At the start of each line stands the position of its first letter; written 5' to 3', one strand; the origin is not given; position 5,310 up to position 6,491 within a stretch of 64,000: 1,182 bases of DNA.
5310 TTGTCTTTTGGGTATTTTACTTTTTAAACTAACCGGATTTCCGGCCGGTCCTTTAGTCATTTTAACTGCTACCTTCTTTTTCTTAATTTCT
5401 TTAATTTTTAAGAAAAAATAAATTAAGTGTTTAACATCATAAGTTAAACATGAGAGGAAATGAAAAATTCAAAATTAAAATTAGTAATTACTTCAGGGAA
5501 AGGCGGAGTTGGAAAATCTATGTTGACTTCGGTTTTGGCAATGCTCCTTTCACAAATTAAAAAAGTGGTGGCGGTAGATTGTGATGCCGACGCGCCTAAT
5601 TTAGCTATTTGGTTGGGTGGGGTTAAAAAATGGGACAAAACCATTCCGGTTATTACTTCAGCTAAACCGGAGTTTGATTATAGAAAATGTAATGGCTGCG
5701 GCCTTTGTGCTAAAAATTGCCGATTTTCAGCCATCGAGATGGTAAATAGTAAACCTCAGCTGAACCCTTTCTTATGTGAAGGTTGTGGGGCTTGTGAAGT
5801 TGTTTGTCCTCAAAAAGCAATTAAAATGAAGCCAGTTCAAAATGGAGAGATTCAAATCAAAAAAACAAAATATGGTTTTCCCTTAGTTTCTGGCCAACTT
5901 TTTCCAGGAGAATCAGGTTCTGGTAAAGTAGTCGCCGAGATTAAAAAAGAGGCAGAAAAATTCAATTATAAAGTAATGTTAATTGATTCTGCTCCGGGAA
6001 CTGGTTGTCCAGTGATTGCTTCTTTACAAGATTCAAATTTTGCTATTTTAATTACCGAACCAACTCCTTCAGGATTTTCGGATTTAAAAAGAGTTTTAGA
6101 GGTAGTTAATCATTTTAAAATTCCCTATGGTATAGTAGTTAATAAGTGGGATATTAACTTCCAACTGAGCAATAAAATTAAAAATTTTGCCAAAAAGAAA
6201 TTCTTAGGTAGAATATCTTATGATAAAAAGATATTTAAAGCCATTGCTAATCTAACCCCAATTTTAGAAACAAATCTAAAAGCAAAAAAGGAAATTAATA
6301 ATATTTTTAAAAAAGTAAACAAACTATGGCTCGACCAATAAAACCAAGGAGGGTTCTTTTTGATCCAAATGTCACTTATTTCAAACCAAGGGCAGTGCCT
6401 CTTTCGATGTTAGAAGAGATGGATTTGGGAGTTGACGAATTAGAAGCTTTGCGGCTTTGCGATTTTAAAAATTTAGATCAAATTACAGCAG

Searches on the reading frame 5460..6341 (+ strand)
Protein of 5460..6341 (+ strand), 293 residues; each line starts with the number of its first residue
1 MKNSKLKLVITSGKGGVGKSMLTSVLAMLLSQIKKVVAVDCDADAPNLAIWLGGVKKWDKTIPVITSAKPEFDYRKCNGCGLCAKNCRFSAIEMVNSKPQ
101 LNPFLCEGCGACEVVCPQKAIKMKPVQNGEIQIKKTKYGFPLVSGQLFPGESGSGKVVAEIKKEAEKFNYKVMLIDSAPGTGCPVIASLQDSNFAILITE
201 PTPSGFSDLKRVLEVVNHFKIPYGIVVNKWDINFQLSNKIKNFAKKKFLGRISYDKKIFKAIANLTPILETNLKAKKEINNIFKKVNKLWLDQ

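Call 52: search_protein_families(library=pfam, proteins=[window:5460-6341:+], max_evalue=0.001)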
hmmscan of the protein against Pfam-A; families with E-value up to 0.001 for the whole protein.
window:5460-6341:+ (293 aa): 13 families
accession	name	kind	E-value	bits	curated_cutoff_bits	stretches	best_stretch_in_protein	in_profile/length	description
PF01656.29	CbiA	-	2.3e-19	70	25.4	1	8-267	1-124/125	CobQ/CobB/MinD/ParA nucleotide binding domain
PF10609.15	ParA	-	7.6e-14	52.2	27.1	2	5-54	3-53/246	NUBPL iron-transfer P-loop NTPase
PF00037.32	Fer4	-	6.2e-13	48.4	21.1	2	100-122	2-24/24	4Fe-4S binding domain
PF12838.12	Fer4_7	-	3.8e-11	43.7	27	1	106-130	2-26/52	4Fe-4S dicluster domain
PF12837.12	Fer4_6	-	1e-09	38.3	25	1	69-92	1-24/24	4Fe-4S binding domain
PF12797.12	Fer4_2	-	1.1e-07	31.8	24.5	1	69-87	2-20/22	4Fe-4S binding domain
PF13237.11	Fer4_10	-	1.3e-07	31.9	25.5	1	70-117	2-53/53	4Fe-4S dicluster domain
PF13614.12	AAA_31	-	1.4e-07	32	27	1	9-220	5-168/177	AAA domain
PF13187.11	Fer4_9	-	7.1e-07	29.6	27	1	76-121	1-52/52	4Fe-4S dicluster domain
PF14697.11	Fer4_21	-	7.7e-07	29.6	35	1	73-123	4-59/59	4Fe-4S dicluster domain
PF13484.11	Fer4_16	-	8.5e-06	26.9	30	0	106-128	2-25/66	4Fe-4S double cluster binding domain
PF25160.1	LdpA_Fe-S-bd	-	1.6e-05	25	27.6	0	105-124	27-46/49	LdpA Fe-S cluster-binding domain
PF02374.21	ArsA_ATPase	-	2.9e-05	23.9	24.3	0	7-42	2-38/305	Anion-transporting ATPase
